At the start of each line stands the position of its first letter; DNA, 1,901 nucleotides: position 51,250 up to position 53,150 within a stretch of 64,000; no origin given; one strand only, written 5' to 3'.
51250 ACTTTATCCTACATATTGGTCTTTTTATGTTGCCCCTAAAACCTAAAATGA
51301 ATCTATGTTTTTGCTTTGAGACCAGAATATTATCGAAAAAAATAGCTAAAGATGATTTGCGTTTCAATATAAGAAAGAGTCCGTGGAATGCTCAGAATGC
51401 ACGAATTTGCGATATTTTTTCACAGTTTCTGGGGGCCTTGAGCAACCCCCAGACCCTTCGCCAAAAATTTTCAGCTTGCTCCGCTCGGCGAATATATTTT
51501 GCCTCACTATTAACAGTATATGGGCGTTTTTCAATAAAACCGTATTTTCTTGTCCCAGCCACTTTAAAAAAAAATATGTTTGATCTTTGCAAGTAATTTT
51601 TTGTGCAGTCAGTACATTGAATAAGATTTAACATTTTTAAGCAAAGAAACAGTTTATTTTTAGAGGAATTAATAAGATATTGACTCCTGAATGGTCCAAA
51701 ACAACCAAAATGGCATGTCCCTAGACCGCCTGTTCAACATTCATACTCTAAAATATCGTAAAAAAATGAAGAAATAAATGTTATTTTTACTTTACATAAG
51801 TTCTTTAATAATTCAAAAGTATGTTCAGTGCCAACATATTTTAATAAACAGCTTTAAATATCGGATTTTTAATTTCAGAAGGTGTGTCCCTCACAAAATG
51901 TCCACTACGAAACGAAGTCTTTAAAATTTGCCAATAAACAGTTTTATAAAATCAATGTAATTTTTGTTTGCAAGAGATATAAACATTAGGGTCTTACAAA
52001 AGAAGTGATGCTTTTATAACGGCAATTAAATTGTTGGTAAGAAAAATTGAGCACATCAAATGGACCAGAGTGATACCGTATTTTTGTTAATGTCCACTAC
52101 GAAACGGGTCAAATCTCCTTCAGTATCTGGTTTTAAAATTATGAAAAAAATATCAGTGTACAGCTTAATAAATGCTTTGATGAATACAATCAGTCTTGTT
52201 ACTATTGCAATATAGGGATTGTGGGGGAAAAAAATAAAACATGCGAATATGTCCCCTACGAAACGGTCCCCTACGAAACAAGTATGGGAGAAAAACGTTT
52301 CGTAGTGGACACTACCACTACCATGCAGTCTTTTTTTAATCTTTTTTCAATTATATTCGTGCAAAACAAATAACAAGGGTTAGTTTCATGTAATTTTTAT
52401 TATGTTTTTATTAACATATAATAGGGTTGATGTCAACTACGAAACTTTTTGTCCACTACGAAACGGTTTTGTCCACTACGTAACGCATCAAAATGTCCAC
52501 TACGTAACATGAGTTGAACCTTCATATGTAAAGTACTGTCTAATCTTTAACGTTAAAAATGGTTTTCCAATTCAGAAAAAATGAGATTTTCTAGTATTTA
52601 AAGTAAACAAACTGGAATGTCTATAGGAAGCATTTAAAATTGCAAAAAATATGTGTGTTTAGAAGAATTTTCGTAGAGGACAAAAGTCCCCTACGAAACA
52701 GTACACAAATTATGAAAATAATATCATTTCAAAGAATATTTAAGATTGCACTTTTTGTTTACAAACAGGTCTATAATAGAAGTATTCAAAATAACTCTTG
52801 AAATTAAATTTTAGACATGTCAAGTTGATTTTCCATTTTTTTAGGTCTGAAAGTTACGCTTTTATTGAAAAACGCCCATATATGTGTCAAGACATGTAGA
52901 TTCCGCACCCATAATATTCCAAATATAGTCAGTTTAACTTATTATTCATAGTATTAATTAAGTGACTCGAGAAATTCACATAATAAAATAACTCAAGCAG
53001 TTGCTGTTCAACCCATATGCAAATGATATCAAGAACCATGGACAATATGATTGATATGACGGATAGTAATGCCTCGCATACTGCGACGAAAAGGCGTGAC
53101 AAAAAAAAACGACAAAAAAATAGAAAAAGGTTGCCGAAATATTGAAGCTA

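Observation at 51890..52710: Dense bidirectional cluster of the 14-nt motif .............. in the unique core of the long-TIR element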

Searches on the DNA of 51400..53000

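Call 46: search_rna_families(source=window, start=51400, end=53000, threshold=evalue, max_evalue=1)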
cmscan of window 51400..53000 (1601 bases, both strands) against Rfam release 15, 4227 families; matches with E-value up to 1: 1.
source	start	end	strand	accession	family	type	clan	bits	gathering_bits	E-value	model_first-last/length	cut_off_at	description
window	52652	52770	+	RF02667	PsiU2-38.40.42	Gene; snRNA; snoRNA; scaRNA;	-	20.7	88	0.83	1-136/136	no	Drosophila small cajal body-specific RNA PsiU2-38.40.4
